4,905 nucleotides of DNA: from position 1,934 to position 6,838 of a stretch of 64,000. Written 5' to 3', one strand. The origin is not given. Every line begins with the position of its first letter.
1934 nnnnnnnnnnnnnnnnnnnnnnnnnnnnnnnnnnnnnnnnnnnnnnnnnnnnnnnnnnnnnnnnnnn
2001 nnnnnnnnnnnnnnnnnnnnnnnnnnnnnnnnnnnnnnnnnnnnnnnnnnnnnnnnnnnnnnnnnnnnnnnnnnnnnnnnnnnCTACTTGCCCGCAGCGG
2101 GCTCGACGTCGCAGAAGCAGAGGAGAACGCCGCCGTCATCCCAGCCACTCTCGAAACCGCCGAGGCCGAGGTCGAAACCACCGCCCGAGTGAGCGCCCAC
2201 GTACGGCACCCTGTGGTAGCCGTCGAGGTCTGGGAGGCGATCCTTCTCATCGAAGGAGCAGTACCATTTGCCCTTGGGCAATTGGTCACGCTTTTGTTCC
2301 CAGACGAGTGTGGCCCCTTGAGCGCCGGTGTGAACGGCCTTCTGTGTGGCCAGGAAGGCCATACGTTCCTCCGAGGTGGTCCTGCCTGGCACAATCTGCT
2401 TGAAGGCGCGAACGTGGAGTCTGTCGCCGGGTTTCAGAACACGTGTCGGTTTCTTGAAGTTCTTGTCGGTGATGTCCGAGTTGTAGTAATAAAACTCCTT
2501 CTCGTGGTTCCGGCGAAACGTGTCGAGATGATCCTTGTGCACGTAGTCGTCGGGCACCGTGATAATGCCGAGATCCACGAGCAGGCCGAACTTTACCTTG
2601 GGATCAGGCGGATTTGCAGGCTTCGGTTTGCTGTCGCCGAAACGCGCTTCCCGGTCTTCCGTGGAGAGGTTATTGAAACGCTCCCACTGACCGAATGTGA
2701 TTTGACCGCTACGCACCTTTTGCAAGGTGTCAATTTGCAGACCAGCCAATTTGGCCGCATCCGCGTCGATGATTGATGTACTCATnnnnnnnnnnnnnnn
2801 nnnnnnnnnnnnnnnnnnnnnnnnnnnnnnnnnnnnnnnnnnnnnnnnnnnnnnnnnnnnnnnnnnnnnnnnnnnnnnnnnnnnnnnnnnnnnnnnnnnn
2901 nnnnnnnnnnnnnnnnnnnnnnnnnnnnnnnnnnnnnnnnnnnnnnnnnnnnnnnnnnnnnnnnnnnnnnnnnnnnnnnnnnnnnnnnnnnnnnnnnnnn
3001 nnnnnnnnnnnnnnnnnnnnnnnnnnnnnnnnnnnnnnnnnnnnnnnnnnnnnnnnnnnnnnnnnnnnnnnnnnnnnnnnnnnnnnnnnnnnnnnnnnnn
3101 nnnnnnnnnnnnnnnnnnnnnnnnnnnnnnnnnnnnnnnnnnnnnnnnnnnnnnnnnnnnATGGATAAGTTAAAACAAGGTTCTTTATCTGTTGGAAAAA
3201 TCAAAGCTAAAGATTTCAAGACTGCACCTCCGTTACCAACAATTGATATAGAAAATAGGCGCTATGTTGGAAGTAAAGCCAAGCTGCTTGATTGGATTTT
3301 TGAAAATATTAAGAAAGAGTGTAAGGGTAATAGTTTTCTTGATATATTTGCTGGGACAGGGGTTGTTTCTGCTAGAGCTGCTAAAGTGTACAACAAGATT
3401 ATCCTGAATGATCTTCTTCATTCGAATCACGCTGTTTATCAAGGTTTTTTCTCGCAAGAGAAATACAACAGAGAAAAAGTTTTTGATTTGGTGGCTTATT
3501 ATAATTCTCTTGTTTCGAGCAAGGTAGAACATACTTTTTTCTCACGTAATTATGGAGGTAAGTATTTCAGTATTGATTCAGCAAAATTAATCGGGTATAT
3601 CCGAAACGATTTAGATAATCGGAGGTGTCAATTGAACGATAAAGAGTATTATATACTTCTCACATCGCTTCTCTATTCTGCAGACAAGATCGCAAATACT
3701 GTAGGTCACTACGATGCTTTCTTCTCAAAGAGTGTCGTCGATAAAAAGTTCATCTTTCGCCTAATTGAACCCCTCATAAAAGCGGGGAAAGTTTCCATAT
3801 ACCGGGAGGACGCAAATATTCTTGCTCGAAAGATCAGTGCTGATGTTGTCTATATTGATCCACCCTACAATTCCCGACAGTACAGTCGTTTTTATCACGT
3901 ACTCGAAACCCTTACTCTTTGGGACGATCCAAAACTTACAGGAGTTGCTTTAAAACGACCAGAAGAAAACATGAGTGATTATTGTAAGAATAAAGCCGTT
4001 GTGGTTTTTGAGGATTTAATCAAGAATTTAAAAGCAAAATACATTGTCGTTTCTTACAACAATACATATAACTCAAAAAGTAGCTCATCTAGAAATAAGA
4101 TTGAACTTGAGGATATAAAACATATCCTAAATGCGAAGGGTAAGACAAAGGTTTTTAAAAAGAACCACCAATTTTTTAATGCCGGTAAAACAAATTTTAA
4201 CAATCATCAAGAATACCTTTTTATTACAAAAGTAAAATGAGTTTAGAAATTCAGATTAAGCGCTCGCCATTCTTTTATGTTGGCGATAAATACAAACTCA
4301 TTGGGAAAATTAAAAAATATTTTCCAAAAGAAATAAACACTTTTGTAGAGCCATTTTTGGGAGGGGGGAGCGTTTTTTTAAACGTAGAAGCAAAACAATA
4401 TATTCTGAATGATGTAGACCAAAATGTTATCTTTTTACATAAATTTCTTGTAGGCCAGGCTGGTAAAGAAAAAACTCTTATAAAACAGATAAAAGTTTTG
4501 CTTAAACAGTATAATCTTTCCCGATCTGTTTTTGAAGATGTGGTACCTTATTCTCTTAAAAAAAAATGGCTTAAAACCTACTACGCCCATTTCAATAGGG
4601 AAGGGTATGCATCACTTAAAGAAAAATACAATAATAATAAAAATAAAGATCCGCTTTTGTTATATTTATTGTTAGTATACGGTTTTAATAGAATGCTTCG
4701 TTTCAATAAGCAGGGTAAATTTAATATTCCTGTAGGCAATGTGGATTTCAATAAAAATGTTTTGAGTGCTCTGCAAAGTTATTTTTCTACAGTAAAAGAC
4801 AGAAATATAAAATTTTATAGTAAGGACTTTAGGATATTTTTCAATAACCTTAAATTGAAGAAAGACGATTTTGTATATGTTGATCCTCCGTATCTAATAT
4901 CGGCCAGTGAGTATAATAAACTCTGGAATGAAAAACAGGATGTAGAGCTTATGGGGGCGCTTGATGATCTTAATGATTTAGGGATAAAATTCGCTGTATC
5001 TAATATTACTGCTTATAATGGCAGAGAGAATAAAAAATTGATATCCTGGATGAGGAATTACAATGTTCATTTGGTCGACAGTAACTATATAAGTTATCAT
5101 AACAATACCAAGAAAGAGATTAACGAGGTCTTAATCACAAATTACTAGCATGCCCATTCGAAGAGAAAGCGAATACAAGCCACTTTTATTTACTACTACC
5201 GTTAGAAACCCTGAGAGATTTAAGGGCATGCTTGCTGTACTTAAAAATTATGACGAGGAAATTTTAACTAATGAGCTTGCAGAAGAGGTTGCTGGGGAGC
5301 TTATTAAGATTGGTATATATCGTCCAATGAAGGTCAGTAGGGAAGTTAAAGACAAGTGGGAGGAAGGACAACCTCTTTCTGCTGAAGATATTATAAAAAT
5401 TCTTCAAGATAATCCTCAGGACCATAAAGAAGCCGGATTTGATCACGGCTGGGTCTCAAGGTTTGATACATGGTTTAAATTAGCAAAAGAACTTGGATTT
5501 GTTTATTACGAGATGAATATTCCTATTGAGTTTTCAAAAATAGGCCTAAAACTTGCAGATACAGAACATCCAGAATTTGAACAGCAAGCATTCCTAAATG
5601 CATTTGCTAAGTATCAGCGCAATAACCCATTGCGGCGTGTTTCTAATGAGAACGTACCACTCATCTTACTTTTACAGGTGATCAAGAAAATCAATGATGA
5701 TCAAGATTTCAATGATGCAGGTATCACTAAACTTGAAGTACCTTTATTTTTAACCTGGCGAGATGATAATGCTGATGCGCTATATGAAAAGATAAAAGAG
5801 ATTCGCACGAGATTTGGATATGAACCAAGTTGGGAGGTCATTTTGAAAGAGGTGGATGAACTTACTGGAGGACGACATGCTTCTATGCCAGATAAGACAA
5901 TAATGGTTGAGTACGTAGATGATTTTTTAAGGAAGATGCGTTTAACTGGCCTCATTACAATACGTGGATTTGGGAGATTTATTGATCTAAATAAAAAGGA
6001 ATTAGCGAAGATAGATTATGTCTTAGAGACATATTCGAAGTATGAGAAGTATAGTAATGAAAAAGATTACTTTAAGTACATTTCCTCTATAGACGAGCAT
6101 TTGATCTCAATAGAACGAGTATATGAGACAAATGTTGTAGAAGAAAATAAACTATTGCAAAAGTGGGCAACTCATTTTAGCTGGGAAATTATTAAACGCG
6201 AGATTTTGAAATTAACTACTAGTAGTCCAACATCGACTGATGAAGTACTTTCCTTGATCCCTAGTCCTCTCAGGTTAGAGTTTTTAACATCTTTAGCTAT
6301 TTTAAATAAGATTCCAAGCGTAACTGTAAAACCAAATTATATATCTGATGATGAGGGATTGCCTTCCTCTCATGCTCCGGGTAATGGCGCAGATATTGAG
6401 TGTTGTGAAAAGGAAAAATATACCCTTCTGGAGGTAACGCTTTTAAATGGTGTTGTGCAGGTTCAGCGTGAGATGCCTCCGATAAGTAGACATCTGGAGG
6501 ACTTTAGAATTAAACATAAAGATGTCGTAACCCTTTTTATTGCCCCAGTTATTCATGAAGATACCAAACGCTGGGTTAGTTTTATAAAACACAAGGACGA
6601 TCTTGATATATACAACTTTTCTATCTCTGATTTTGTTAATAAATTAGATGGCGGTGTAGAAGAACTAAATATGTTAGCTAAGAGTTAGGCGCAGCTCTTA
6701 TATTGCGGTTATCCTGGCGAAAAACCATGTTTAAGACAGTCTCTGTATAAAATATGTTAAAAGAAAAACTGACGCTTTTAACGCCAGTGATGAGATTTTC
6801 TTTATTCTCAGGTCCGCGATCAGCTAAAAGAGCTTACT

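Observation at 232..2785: Second DGR (DGR-1) on the minus strand with an almost exclusively A-to-G VR spectrum and a GC-rich, apparently cytoplasmic target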

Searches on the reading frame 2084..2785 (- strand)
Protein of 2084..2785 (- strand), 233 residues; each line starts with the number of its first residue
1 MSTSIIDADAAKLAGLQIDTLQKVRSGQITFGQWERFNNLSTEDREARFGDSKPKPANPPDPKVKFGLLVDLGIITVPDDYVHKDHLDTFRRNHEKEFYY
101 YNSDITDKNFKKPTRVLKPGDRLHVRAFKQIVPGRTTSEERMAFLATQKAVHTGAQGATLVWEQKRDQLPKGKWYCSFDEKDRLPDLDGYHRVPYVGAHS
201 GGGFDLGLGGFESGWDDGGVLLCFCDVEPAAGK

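Call 6: search_protein_families(library=pfam, proteins=[window:2084-2785:-], max_evalue=0.01)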
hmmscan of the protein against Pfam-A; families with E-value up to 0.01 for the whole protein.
window:2084-2785:- (233 aa): 0 families

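Call 9: find_homologous_proteins(query=window:2084-2785:-)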
Query window:2084-2785:- (233 aa): 549 proteins with E <= 0.001 among 895 candidates; the best 120 are listed.
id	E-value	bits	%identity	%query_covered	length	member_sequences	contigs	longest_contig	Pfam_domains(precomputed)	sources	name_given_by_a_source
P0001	1.5e-159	547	100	100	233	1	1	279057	-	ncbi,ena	-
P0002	4.4e-106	372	74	97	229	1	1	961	-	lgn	-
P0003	5.4e-105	368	74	97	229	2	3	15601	-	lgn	-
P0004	9.4e-105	368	74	97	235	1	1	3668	-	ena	-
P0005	1.8e-103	363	72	98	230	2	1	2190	-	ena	-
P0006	2.5e-103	363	74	97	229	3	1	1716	-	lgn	-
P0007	1.5e-102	360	73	98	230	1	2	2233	-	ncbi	-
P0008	2.4e-102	360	71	98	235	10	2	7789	-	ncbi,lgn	-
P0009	3.1e-102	359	72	97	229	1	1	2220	-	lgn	-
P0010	2.0e-100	353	72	95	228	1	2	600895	-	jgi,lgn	-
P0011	1.8e-99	350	71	97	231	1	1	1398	-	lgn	-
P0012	2.3e-99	350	72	95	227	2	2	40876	-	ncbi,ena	-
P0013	4.0e-99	349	72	96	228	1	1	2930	-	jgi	jgi:hypothetical protein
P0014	5.5e-99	349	71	97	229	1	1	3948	-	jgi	jgi:hypothetical protein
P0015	6.3e-99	348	70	97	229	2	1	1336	-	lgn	-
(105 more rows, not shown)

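Call 10: search_protein_families(library=phrogs, proteins=[window:2084-2785:-], max_evalue=0.01)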
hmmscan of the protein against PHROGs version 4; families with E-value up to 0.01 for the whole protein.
window:2084-2785:- (233 aa): 0 families

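Call 13: find_related_loci(query=A1, collection=genome_contigs, flank=6000)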
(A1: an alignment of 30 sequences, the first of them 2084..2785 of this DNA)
Query A1 (233 aa) in genome_contigs; peptide patterns used: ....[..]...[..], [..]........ (x = any residue, [..] = any of these).
85 stretches matched a pattern; 53 encode a relative of the query (tblastn E <= 1e-3); 53 distinct loci.
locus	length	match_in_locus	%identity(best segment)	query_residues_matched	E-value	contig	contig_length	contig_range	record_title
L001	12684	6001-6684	74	3-228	3e-108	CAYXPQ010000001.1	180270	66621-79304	MAG TPA_asm: uncultured Candidatus Saccharibacteria bacterium isolate SRP300315_co1_73 genome assembly, contig: NODE_29_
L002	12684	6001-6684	72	3-228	4e-104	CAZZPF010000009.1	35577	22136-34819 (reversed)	MAG TPA_asm: uncultured Candidatus Saccharibacteria bacterium isolate binchicken_co203_538 genome assembly, contig: k141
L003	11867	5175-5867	71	3-228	4e-104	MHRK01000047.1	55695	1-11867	MAG: Candidatus Taylorbacteria bacterium RIFCSPHIGHO2_02_FULL_43_32b rifcsphigho2_02_scaffold_4117, whole genome shotgun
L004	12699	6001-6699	69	1-232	7e-101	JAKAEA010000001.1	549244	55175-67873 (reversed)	MAG: bacterium isolate WY1.bin115 NODE_3_length_549244_cov_3.694808, whole genome shotgun sequence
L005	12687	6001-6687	70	1-228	8e-99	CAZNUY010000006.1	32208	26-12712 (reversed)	MAG TPA_asm: uncultured Candidatus Saccharibacteria bacterium isolate SRP133034_co1_83 genome assembly, contig: NODE_131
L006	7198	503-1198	66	1-231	3e-94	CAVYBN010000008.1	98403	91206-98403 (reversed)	MAG: Candidatus Parcubacteria bacterium isolate MFD03044.bin.2.101 genome assembly, contig: contig_62188, whole genome s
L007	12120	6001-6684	66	1-226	6e-94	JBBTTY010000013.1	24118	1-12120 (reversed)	MAG: Patescibacteria group bacterium isolate H51-bin043_1 H51_bin043_1_000000000013, whole genome shotgun sequence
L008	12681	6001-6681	64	4-228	9e-92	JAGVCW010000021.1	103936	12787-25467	MAG: Candidatus Paceibacterota bacterium isolate WC_11 c_000000025047, whole genome shotgun sequence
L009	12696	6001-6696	64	1-228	2e-91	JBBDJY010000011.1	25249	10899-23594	MAG: Candidatus Paceibacterota bacterium isolate LejiaA_44_14 Lejia_A_3005_length_25249_cov_10, whole genome shotgun seq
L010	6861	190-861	65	4-228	7e-91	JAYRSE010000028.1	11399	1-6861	MAG: Candidatus Paceibacterota bacterium isolate XM1_ASGE3bin.5 k141_714240, whole genome shotgun sequence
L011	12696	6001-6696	63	4-232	2e-88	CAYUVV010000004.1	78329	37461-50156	MAG TPA_asm: uncultured Candidatus Saccharibacteria bacterium isolate SRP329715_co1_369 genome assembly, contig: NODE_35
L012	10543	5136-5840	63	1-232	2e-88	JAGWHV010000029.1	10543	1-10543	MAG: Patescibacteria group bacterium isolate REEB1 contig-150_8159, whole genome shotgun sequence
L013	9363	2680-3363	63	4-228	1e-86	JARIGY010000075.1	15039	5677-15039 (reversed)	MAG: Candidatus Taylorbacteria bacterium isolate CullarsAll.DT.32 k141_257048, whole genome shotgun sequence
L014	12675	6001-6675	63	4-227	4e-86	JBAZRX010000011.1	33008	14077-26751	MAG: Candidatus Paceibacterota bacterium isolate SO_2017_GW1_159 NODE_5861_length_33008_cov_1.228399_OW334_2017, whole g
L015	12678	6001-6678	62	1-226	1e-83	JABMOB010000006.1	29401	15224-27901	MAG: Parcubacteria group bacterium isolate bin.649 k141_1026661, whole genome shotgun sequence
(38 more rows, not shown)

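Call 17: predict_structure(alignment_id=A1)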
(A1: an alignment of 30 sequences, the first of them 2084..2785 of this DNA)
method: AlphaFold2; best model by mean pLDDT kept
length: 233 residues; sequences in the alignment: 30
mean_pLDDT: 81.9   pTM: 0.66
mean pLDDT of the five models: 81.9, 78.7, 72.7, 64.9, 60.5
residues with pLDDT >= 90: 94; 70-90: 97; 50-70: 25; < 50: 17
segments of 3 or more residues with pLDDT < 50: 1-3, 51-61, 231-233
pLDDT, mean of each block of 10 residues (from residue 1): 58 84 87 84 70 44 79 96 91 94 83 82 95 86 91 90 94 84 61 88 89 79 86 41
secondary structure, 60 per line:
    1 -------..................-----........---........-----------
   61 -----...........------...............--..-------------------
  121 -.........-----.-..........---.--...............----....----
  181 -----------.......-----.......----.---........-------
elements in order: H8-25 H31-38 H42-49 E66-76 H83-97 E122-130 H138-147 H154-168 E173-176 E192-198 E204-210 E219-226

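Call 56: search_solved_structures(query=A1, max_evalue=10)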
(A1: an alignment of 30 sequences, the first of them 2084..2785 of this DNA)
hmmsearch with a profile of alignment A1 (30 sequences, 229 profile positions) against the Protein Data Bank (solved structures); distinct sequences matched with E-value up to 10: 5.
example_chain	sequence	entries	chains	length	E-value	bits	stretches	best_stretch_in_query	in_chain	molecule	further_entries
6d9j_O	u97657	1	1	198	0.23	13.9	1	21-97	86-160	uL13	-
7ooc_C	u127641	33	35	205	0.38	13.2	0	106-129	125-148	30S ribosomal protein S4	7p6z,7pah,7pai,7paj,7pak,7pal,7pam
6tnh_A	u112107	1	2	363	1.4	11.3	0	136-165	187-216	Adenylosuccinate synthetase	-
6fm1_A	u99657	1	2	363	1.4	11.3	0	136-165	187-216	Adenylosuccinate synthetase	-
6fko_A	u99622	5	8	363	1.4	11.3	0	136-165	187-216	Adenylosuccinate synthetase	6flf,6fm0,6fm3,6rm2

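Call 58: fold_search(model_id=the predicted structure, library=pdb)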
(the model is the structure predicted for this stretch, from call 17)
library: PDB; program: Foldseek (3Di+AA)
matches with E <= 10: 275; with E <= 0.001: 0
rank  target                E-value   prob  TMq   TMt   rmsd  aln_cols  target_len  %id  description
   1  6qki_D                1.3e-01  0.25  0.27  0.17  19.2       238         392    8  Native structure of EgtB from Chloracidobacterium thermophilum, a type II sulfoxide synthase (released 2019-03-27)
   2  6qki_C                1.9e-01  0.21  0.27  0.17  19.4       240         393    8  Native structure of EgtB from Chloracidobacterium thermophilum, a type II sulfoxide synthase (released 2019-03-27)
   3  3p7f_B                2.0e-01  0.51  0.28  0.44   5.6       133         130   11  Structure of the human Langerin carbohydrate recognition domain (released 2010-11-03)
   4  6qki_A                2.0e-01  0.23  0.28  0.18  18.9       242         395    9  Native structure of EgtB from Chloracidobacterium thermophilum, a type II sulfoxide synthase (released 2019-03-27)
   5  6qkj_B                2.1e-01  0.20  0.27  0.17  19.4       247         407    8  EgtB from Chloracidobacterium thermophilum, a type II sulfoxide synthase in complex with N,N,N-trimethyl-histidine (released 2019-03-27)
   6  1egg_A                2.4e-01  0.38  0.26  0.40   8.9       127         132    9  STRUCTURE OF A C-TYPE CARBOHYDRATE-RECOGNITION DOMAIN (CRD-4) FROM THE MACROPHAGE MANNOSE RECEPTOR (released 2000-08-30)
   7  5g6u_A                2.7e-01  0.47  0.29  0.45   5.4       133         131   10  Crystal structure of langerin carbohydrate recognition domain with GlcNS6S (released 2018-02-21)
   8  3p7g_A                2.7e-01  0.44  0.28  0.43   5.9       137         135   12  Structure of the human Langerin carbohydrate recognition domain in complex with mannose (released 2010-11-03)
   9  7l63_A                2.7e-01  0.28  0.24  0.37   7.4       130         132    8  C-type carbohydrate-recognition domain 4 of the mannose receptor complexed with L-fucose-(alpha 1-2)-D-galactose-(beta (released 2021-02-03)
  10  3p7f_A                2.8e-01  0.44  0.27  0.42   6.6       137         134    9  Structure of the human Langerin carbohydrate recognition domain (released 2010-11-03)
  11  3kqg_B                2.8e-01  0.41  0.27  0.38   5.9       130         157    9  Trimeric Structure of Langerin (released 2010-02-23)
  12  8h4v_B                3.0e-01  0.41  0.25  0.38   7.1       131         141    7  Mincle CRD complex with PGL trisaccharide (released 2023-08-09)
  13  3p7f_C                3.2e-01  0.38  0.27  0.43   6.2       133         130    8  Structure of the human Langerin carbohydrate recognition domain (released 2010-11-03)
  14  7l68_A                3.6e-01  0.28  0.25  0.38   6.6       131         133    9  C-type carbohydrate-recognition domain 4 of the mannose receptor (released 2021-02-03)
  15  3kqg_E                3.8e-01  0.38  0.28  0.38   6.0       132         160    9  Trimeric Structure of Langerin (released 2010-02-23)
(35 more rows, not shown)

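Call 71: find_encoding_contigs(protein=window:2084-2785:-, flank=1000, max_places=3)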
Protein window:2084-2785:- (233 aa): no gene with exactly this product is on record in the collection.

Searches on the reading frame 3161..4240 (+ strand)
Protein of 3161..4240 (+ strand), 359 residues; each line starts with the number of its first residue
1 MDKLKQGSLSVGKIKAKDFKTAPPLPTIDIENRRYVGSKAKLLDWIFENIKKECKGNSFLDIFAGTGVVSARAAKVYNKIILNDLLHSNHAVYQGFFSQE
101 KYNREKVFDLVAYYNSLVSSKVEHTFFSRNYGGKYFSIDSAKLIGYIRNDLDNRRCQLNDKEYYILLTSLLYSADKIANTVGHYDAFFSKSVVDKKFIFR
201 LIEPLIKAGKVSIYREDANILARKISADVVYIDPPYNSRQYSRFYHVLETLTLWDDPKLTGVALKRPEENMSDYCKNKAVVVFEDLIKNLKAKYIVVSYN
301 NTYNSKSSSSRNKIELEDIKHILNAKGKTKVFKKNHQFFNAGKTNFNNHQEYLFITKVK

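Call 6: search_protein_families(library=pfam, proteins=[window:3161-4240:+], max_evalue=0.01)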
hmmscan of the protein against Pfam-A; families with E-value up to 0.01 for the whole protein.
window:3161-4240:+ (359 aa): 3 families
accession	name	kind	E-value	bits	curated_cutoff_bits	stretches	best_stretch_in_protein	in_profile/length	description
PF02086.21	MethyltransfD12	-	2.1e-34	119.8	22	1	35-300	1-243/253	D12 class N6 adenine-specific DNA methyltransferase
PF03602.21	Cons_hypoth95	-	6.9e-08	32.8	24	0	223-252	110-140/182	Conserved hypothetical protein 95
PF01555.25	N6_N4_Mtase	-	0.0013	19.2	26.7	0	228-355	2-103/221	DNA methylase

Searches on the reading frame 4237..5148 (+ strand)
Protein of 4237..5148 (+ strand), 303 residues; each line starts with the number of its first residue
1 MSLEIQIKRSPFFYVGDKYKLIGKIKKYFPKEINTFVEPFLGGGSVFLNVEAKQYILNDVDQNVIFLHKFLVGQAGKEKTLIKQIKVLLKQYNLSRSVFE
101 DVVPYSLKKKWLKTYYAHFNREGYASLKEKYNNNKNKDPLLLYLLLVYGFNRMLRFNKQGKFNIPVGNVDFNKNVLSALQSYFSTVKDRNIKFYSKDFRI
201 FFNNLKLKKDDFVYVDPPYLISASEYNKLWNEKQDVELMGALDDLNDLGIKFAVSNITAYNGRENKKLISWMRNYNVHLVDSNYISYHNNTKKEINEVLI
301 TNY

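Call 6: search_protein_families(library=pfam, proteins=[window:4237-5148:+], max_evalue=0.01)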
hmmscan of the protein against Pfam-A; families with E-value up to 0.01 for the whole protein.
window:4237-5148:+ (303 aa): 2 families
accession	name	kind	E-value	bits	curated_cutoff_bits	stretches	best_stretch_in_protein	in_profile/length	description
PF02086.21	MethyltransfD12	-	9.6e-32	111.1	22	1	14-281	1-248/253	D12 class N6 adenine-specific DNA methyltransferase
PF03602.21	Cons_hypoth95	-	0.0024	18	24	1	169-223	70-127/182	Conserved hypothetical protein 95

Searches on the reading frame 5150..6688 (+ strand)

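Call 6: search_protein_families(library=pfam, proteins=[window:5150-6688:+], max_evalue=0.01)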
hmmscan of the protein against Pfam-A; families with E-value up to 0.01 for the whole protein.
window:5150-6688:+ (512 aa): 1 family
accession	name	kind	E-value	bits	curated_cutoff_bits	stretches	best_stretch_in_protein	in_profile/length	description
PF09491.16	RE_AlwI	-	3.7e-45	155.2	23.1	2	372-474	302-411/441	AlwI restriction endonuclease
